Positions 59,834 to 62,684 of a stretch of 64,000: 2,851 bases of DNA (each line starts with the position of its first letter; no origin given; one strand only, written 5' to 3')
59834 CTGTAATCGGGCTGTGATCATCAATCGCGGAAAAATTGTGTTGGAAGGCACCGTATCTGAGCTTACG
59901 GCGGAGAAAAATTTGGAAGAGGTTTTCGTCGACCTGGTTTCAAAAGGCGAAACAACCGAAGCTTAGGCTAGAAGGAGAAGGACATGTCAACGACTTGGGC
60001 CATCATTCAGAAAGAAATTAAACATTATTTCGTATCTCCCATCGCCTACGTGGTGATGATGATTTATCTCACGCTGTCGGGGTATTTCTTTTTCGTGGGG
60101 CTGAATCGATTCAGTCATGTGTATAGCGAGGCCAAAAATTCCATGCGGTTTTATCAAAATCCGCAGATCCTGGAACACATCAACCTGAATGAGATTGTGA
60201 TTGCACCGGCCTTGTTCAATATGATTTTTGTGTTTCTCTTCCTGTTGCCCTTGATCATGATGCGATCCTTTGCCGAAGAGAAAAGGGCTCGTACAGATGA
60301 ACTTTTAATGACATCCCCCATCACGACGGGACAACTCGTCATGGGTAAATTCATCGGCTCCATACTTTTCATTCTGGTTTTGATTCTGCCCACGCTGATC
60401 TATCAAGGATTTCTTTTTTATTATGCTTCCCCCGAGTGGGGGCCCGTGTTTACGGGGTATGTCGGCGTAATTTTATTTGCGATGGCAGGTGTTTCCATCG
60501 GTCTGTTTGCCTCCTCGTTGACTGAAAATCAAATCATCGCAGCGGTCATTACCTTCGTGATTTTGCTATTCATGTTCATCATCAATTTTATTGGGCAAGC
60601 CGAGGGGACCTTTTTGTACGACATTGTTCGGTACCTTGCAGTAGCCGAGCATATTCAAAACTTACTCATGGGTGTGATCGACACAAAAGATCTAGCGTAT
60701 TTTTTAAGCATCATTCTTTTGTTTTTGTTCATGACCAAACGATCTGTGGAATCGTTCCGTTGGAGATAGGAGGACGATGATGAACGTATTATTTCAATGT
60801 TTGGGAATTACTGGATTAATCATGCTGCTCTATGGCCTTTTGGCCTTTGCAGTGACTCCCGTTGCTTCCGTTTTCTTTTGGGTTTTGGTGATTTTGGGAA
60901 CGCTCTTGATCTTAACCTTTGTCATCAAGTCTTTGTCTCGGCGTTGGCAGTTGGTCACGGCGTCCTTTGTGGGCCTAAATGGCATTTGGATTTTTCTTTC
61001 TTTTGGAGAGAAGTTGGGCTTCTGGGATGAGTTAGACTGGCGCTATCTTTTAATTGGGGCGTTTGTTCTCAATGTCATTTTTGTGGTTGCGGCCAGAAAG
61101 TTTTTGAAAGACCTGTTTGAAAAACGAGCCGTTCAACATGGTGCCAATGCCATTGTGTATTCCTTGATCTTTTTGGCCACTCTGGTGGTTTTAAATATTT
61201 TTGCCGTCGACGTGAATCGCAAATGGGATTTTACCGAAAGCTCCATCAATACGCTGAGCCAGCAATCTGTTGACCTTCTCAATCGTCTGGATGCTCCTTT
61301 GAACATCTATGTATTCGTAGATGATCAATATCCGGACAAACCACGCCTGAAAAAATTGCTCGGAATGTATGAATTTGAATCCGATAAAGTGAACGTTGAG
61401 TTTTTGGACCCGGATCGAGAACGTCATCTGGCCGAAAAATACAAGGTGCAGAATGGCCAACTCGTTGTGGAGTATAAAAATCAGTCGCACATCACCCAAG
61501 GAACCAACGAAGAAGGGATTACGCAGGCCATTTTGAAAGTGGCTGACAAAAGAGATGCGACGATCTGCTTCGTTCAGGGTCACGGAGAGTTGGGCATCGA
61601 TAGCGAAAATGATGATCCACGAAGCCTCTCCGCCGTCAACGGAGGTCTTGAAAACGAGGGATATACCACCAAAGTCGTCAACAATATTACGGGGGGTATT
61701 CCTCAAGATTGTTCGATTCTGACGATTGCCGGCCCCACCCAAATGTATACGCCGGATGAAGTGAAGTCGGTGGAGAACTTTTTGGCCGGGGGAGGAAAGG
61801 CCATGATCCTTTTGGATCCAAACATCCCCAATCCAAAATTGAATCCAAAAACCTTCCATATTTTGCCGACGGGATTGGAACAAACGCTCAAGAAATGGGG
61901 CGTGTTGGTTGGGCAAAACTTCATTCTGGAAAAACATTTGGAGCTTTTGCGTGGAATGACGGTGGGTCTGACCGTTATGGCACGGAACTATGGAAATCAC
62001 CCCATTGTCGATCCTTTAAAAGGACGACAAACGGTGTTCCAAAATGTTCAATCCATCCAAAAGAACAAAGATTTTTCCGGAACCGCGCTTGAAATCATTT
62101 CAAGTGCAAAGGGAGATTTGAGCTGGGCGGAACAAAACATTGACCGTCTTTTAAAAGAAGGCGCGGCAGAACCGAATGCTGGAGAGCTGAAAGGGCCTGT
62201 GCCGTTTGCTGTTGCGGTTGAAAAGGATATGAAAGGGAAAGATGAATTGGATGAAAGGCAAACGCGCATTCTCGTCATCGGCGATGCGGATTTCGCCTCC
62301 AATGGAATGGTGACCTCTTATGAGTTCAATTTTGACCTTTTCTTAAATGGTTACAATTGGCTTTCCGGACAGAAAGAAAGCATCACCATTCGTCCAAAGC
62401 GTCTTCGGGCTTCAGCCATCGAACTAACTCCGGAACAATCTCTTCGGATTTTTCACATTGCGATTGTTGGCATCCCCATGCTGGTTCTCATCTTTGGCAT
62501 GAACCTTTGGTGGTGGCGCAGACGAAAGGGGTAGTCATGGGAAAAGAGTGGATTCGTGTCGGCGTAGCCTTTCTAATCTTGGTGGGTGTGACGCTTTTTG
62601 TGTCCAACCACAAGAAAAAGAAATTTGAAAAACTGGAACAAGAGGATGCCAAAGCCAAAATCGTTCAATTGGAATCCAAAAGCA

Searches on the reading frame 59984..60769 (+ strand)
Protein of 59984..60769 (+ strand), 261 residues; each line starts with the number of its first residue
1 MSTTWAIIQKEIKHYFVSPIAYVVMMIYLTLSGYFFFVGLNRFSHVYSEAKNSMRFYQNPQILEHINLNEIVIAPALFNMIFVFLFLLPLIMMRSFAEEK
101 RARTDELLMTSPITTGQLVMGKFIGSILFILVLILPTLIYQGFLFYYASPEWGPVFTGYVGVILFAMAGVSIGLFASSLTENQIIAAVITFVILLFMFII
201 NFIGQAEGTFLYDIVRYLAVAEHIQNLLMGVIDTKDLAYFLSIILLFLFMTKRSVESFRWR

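Call 75: search_protein_families(library=pfam, max_evalue=0.00001, proteins=[window:59984-60769:+])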
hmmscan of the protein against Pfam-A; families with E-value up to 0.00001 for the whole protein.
window:59984-60769:+ (261 aa): 4 families
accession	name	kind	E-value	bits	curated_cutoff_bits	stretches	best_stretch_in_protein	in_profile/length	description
PF12679.13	ABC2_membrane_2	-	3.9e-12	46.5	27.2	1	5-236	1-247/283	ABC-2 family transporter protein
PF12698.13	ABC2_membrane_3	-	6.1e-09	35.9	31.6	1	76-249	164-337/347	ABC-2 family transporter protein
PF01061.29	ABC2_membrane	-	7.4e-08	32.6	26.9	1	4-199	3-175/211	ABC-2 type transporter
PF13346.12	ABC2_membrane_5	-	5.2e-07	29.8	25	1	76-249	33-191/205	ABC-2 family transporter protein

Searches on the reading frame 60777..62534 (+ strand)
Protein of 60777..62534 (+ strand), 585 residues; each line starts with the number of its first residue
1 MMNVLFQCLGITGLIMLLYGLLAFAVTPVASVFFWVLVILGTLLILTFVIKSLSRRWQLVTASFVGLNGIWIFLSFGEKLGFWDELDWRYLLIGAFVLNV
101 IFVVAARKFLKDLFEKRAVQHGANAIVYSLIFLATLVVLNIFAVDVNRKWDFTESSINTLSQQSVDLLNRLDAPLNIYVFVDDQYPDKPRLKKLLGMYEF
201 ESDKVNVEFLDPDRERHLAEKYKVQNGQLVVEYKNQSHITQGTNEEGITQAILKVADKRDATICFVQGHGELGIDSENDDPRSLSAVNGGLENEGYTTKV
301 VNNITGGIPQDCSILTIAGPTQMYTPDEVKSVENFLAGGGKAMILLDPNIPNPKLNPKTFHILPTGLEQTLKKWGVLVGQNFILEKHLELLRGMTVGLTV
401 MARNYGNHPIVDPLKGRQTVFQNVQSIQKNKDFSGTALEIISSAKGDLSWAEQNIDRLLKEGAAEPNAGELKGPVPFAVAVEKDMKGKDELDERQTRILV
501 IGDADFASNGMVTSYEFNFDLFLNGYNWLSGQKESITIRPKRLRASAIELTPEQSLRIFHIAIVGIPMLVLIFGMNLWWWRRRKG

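Call 75: search_protein_families(library=pfam, max_evalue=0.00001, proteins=[window:60777-62534:+])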
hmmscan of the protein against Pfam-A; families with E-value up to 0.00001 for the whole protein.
window:60777-62534:+ (585 aa): 2 families
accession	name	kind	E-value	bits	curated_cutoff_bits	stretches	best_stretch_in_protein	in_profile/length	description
PF09822.16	ABC_transp_aux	-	5.8e-27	95.1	34.7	1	262-519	3-271/288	ABC-type uncharacterized transport system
PF23357.1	DUF7088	-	9.7e-11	42.2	27.8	1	156-236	3-92/105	Domain of unknown function (DUF7088)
